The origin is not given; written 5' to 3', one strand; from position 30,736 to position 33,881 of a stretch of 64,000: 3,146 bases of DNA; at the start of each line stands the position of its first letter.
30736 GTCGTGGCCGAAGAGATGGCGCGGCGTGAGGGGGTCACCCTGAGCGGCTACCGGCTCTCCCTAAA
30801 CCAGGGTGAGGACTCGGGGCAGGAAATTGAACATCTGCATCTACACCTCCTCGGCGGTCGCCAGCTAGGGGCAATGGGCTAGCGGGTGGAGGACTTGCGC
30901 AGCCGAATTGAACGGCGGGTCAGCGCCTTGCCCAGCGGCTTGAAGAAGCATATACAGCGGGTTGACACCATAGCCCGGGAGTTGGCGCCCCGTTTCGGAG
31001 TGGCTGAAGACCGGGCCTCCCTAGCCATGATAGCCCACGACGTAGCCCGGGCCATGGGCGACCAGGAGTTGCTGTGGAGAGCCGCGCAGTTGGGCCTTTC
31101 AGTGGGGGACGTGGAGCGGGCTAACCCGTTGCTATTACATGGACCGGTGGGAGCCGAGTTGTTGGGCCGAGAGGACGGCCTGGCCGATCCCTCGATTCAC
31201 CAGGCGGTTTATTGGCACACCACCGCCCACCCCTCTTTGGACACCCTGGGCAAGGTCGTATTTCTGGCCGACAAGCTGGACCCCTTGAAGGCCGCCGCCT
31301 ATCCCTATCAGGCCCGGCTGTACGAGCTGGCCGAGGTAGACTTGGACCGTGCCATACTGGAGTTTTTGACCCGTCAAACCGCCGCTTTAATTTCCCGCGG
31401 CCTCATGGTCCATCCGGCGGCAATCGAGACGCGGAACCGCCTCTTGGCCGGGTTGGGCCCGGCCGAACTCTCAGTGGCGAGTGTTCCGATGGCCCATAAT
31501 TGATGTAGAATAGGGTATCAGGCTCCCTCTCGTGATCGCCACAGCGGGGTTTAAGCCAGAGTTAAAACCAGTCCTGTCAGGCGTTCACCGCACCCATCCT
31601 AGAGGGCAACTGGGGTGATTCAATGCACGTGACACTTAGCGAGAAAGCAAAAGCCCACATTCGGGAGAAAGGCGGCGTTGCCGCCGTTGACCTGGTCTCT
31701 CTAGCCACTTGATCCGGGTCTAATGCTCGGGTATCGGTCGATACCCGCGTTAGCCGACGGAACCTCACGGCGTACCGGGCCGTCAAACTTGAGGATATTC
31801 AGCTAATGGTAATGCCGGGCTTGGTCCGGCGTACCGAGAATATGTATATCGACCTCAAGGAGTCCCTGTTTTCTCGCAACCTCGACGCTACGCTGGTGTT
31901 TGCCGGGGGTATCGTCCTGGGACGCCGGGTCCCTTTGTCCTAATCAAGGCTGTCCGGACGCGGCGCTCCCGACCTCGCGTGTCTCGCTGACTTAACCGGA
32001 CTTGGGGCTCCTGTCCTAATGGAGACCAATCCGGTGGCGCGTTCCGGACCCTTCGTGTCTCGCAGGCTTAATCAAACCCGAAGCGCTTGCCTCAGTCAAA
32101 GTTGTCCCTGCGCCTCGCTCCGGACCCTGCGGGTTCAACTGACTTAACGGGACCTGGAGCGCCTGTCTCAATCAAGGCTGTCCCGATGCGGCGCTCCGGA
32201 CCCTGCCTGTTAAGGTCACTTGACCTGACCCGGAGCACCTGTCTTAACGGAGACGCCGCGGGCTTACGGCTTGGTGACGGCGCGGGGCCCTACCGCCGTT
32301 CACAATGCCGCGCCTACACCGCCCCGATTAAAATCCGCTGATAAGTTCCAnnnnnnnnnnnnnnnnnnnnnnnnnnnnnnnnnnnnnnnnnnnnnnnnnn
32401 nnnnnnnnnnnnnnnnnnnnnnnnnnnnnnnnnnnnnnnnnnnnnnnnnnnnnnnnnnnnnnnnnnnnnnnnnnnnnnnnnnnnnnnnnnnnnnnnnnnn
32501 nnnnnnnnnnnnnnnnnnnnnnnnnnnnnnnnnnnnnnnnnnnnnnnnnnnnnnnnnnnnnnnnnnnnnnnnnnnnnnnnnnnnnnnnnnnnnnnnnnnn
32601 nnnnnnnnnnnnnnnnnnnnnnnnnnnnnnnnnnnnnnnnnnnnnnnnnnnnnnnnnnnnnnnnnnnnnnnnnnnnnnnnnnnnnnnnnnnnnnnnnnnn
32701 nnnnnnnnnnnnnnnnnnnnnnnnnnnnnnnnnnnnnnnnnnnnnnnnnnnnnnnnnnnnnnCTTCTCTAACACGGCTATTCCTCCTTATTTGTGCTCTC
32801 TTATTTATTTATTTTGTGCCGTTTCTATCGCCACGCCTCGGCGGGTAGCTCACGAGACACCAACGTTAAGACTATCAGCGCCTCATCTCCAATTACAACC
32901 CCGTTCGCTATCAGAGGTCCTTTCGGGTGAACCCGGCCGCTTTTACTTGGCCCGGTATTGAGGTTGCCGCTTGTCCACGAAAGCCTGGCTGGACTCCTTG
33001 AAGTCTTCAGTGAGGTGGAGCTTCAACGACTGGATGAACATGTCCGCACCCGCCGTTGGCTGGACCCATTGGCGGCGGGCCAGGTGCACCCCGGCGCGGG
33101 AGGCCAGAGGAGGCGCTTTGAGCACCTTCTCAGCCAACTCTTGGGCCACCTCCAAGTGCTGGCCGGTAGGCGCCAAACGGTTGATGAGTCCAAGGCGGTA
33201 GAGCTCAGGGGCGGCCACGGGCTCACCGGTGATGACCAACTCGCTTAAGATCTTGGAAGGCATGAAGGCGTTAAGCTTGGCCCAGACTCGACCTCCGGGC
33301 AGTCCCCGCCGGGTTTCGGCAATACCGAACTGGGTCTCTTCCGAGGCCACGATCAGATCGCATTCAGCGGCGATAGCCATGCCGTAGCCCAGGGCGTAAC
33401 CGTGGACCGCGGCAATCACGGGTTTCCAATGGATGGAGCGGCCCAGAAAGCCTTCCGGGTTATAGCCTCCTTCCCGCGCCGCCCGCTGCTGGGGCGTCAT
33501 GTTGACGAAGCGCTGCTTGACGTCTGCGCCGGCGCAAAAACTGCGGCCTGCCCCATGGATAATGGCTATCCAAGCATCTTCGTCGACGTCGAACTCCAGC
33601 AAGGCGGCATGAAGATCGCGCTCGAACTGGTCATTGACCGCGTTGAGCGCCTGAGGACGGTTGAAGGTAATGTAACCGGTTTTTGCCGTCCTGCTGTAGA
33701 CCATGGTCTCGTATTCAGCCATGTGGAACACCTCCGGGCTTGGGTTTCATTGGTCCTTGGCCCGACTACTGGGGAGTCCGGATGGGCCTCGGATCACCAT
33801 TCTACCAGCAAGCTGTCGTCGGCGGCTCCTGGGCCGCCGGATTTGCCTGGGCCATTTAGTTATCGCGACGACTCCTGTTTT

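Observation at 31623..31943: Unlisted ORF with in-frame TGA and a SECIS-like hairpin: candidate selenoprotein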

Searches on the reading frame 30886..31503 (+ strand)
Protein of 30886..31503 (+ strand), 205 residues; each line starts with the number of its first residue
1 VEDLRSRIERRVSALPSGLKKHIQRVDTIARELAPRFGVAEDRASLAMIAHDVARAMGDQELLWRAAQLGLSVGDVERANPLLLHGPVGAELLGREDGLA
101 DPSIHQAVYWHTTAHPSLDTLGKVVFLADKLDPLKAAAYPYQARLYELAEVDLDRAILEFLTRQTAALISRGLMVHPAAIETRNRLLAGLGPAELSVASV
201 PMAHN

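Call 11: search_protein_families(library=pfam, proteins=[window:30886-31503:+], max_evalue=0.001)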
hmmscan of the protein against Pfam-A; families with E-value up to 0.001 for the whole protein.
window:30886-31503:+ (205 aa): 1 family
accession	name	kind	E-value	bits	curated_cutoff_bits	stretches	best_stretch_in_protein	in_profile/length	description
PF01966.28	HD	-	1.5e-10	41.8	22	1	21-133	3-115/116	HD domain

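Call 24: find_encoding_contigs(protein=window:30886-31503:+, flank=3000, max_places=10)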
Protein window:30886-31503:+ (205 aa): no gene with exactly this product is on record in the collection.

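Call 90: search_protein_families(library=ncbifam, proteins=[window:30886-31503:+], max_evalue=0.001)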
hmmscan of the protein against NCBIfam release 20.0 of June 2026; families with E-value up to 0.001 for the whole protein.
window:30886-31503:+ (205 aa): 2 families
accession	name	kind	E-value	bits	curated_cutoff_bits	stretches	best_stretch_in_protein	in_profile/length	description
TIGR00488.1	TIGR00488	equivalog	2.5e-27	95.8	70.15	1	21-184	11-172/173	bis(5'-nucleosyl)-tetraphosphatase (symmetrical) YqeK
NF005519.0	PRK07152.1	equivalog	3e-19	69.2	315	1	18-184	196-357/361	nicotinate-nucleotide adenylyltransferase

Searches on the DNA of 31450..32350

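Call 95: search_rna_families(source=window, start=31450, end=32350, threshold=evalue, max_evalue=10)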
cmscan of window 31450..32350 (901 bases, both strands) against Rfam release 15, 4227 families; matches with E-value up to 10: 0.
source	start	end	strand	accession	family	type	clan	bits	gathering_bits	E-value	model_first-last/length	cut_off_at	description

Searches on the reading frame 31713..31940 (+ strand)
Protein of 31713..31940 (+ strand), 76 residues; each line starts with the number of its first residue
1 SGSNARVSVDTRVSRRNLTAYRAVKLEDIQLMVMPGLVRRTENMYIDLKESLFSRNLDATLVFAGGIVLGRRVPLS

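Call 28: search_protein_representatives(protein=window:31713-31940:+)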
Query: 76 residues. Proteins with E-value up to 0.001 (for the whole library): 12; up to 1e-10: 2; up to 1e-30: 0. The best 12 are listed.
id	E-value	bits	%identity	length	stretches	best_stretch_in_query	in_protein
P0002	1.6e-19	85.0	78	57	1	22-76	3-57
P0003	6.0e-12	61.1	41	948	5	19-42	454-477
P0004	1.4e-10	56.8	50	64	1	14-75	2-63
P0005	2.4e-09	52.9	44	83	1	5-75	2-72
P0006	5.5e-09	51.8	47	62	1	14-73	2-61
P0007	2.3e-07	46.7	47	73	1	5-61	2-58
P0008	3.0e-07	46.3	41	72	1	6-75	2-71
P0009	2.1e-06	43.6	41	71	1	8-73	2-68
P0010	3.6e-06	42.9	38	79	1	6-71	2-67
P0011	2.1e-05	40.5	49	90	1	14-64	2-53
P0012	2.9e-05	40.0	35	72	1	8-73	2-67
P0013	1.8e-04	37.5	38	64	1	14-73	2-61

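Call 32: find_encoding_contigs(protein=P0005, flank=5000, max_places=4)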
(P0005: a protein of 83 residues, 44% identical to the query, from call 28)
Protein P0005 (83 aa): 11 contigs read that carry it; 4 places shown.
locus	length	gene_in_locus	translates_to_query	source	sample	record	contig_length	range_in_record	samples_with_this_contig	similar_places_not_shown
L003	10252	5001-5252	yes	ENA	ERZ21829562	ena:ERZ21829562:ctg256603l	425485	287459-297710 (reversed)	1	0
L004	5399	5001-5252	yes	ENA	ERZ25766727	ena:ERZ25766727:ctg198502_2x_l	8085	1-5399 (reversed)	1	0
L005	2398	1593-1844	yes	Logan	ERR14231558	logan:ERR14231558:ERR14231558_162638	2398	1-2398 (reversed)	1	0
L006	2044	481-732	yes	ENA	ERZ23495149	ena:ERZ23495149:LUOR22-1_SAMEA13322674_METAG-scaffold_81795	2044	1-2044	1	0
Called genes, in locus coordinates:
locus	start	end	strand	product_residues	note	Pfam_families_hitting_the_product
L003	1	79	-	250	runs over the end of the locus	PF00881:Nitroreductase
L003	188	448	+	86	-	PF13384:HTH_23, PF13551:HTH_29 (weak)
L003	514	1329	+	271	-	PF13592:HTH_33, PF13358:DDE_3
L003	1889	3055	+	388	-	PF12704:MacB_PCD, PF02687:FtsX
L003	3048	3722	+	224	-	PF00005:ABC_tran, PF02463:SMC_N (weak), PF13304:AAA_21 (faint)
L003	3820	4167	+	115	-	PF11969:DcpS_C, PF01230:HIT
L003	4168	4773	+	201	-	PF01966:HD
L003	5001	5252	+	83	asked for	-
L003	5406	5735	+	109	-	-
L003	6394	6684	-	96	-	PF01037:AsnC_trans_reg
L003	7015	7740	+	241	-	PF02527:GidB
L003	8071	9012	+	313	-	PF01073:3Beta_HSD, PF01370:Epimerase, PF02719:Polysacc_synt_2, PF04321:RmlD_sub_bind, PF13460:NAD_binding_10, PF16363:GDP_Man_Dehyd, PF07993:NAD_binding_4 (weak)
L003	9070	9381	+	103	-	-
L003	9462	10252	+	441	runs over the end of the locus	PF13701:DDE_Tnp_1_4, PF01609:DDE_Tnp_1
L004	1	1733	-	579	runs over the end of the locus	-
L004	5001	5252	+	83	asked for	-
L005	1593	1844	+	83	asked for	-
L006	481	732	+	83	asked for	-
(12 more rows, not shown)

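Call 34: find_encoding_contigs(protein=P0004, flank=5000, max_places=2)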
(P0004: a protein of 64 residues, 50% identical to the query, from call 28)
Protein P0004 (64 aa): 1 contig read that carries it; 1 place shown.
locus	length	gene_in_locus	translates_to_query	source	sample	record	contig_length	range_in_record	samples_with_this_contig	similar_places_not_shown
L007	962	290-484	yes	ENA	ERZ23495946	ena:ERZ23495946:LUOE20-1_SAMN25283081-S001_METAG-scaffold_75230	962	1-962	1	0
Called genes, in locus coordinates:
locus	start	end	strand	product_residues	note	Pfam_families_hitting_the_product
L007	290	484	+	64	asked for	-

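Call 35: find_encoding_contigs(protein=P0008, flank=5000, max_places=2)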
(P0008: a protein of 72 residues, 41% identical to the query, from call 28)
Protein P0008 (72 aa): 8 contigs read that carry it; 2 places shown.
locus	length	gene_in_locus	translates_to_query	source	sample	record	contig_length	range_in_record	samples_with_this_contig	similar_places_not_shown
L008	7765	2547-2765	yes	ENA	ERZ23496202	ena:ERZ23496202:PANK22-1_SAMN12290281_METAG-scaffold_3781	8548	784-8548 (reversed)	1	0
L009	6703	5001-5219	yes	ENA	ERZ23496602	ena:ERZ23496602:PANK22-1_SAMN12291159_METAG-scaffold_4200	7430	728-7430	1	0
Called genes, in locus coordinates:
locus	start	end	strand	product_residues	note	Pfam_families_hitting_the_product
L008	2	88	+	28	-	?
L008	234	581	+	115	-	PF11969:DcpS_C, PF01230:HIT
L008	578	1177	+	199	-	PF01966:HD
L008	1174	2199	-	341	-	-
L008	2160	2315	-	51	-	-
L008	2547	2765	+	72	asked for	-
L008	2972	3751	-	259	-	PF00378:ECH_1, PF16113:ECH_2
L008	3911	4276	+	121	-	-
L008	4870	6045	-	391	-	PF02771:Acyl-CoA_dh_N, PF02770:Acyl-CoA_dh_M, PF00441:Acyl-CoA_dh_1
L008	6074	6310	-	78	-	PF01037:AsnC_trans_reg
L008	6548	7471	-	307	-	PF00685:Sulfotransfer_1 (weak)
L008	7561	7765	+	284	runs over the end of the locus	PF02527:GidB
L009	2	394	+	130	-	-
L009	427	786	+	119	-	PF13650:Asp_protease_2, PF13975:gag-asp_proteas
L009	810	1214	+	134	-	-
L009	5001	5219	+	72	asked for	-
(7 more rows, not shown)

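Call 36: find_encoding_contigs(protein=P0009, flank=5000, max_places=2)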
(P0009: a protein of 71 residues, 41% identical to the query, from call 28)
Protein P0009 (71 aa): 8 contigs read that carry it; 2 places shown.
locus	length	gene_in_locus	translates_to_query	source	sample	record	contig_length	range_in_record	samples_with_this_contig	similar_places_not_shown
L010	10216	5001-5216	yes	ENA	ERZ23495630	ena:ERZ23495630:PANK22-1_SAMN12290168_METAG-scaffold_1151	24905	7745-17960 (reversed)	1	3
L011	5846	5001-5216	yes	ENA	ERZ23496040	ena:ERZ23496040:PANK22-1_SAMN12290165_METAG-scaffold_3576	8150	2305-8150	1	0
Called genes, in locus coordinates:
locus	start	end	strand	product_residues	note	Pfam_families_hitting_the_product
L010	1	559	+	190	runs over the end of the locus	PF05685:Uma2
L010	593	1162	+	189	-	PF05685:Uma2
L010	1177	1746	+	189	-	PF05685:Uma2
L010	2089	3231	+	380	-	PF02771:Acyl-CoA_dh_N, PF02770:Acyl-CoA_dh_M, PF00441:Acyl-CoA_dh_1, PF08028:Acyl-CoA_dh_2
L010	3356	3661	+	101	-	-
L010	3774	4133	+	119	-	PF11969:DcpS_C, PF01230:HIT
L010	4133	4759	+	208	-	PF01966:HD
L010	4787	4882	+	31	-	-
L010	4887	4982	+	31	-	-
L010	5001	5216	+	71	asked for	-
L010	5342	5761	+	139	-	PF03928:HbpS-like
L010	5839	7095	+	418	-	PF02463:SMC_N, PF11398:DUF2813 (faint), PF13476:AAA_23, PF13304:AAA_21, PF13175:AAA_15 (weak)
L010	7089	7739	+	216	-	PF14103:DUF4276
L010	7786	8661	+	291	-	PF01522:Polysacc_deac_1 (weak)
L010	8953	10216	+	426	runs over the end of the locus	PF01018:GTP1_OBG, PF02421:FeoB_N, PF01926:MMR_HSR1, PF09269:DUF1967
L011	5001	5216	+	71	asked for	-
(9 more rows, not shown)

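Call 37: find_encoding_contigs(protein=P0012, flank=5000, max_places=2)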
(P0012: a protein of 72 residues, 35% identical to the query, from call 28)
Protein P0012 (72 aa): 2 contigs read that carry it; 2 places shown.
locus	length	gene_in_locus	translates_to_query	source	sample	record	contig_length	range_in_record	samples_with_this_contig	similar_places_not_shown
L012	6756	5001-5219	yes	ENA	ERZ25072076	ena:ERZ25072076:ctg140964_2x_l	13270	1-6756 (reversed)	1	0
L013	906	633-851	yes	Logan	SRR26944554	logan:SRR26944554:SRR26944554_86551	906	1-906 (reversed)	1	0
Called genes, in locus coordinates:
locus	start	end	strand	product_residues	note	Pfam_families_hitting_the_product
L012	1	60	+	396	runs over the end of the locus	PF00764:Arginosuc_synth, PF20979:Arginosuc_syn_C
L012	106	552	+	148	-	PF05168:HEPN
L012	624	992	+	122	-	PF05168:HEPN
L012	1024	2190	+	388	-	PF00155:Aminotran_1_2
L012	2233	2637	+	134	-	PF13975:gag-asp_proteas (weak)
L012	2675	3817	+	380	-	PF02771:Acyl-CoA_dh_N, PF02770:Acyl-CoA_dh_M, PF00441:Acyl-CoA_dh_1, PF08028:Acyl-CoA_dh_2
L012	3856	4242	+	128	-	PF11969:DcpS_C, PF01230:HIT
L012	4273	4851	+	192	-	PF01966:HD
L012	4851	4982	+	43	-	-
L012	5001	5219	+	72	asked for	-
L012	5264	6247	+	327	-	PF00296:Bac_luciferase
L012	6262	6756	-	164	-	?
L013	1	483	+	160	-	?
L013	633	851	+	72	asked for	-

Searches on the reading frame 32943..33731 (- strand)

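Call 11: search_protein_families(library=pfam, proteins=[window:32943-33731:-], max_evalue=0.001)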
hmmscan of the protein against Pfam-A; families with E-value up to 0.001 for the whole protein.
window:32943-33731:- (262 aa): 2 families
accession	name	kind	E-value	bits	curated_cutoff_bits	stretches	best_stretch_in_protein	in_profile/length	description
PF00378.25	ECH_1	-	9.2e-38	130.4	27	1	19-260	7-249/251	Enoyl-CoA hydratase/isomerase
PF16113.10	ECH_2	-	1.5e-25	90.8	27.2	1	19-205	2-190/335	Enoyl-CoA hydratase/isomerase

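Call 90: search_protein_families(library=ncbifam, proteins=[window:32943-33731:-], max_evalue=0.001)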
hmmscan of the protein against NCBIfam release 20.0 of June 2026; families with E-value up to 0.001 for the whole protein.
window:32943-33731:- (262 aa): 71 families (the best 25 are shown)
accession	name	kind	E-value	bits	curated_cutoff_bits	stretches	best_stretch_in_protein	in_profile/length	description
NF051848.1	EnCoAHydtEchA19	equivalog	6e-53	180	400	1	13-261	5-257/258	enoyl-CoA hydratase EchA19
NF006100.0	PRK08252.1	subfamily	1.6e-50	172.1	282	1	9-260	4-252/254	crotonase/enoyl-CoA hydratase family protein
NF042430.2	EnCoAhydt_DpgD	equivalog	1.8e-42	145.6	400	1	12-261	1-257/258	enoyl-CoA-hydratase DpgD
NF005126.0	PRK06563.1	subfamily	4.7e-41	140.9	261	1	7-260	6-261/263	crotonase/enoyl-CoA hydratase family protein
NF005073.0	PRK06495.1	subfamily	9.7e-41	139.8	296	1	20-260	16-255/257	enoyl-CoA hydratase/isomerase family protein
NF006108.0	PRK08259.1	equivalog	1.7e-39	135.9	273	1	15-228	10-220/256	crotonase/enoyl-CoA hydratase family protein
NF005864.0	PRK07799.1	equivalog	1.8e-39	135.5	316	1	5-261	5-265/266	crotonase/enoyl-CoA hydratase family protein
NF004517.0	PRK05862.1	equivalog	7.7e-37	127.2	396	1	6-261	2-256/257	enoyl-CoA hydratase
NF046063.1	oxepin_alt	equivalog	8.8e-37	126.9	300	1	13-258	5-254/254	oxepin-CoA hydrolase, alternative type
NF005700.0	PRK07511.1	subfamily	9.5e-37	127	274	1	10-260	5-259/260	enoyl-CoA hydratase family protein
NF004475.0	PRK05809.1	subfamily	1.2e-35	123.2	394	1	6-261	2-259/260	short-chain-enoyl-CoA hydratase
NF006007.0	PRK08138.1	subfamily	1.9e-35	122.5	355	1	13-261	13-260/261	enoyl-CoA hydratase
NF004796.0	PRK06144.1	subfamily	3.6e-35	121.7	272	1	5-260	5-260/262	enoyl-CoA hydratase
NF007239.0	PRK09674.1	equivalog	3.8e-34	118.3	371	1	8-261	4-256/257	2,3-dehydroadipyl-CoA hydratase PaaF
NF004840.0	PRK06190.1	equivalog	5.5e-34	117.9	253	1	10-219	6-214/260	enoyl-CoA hydratase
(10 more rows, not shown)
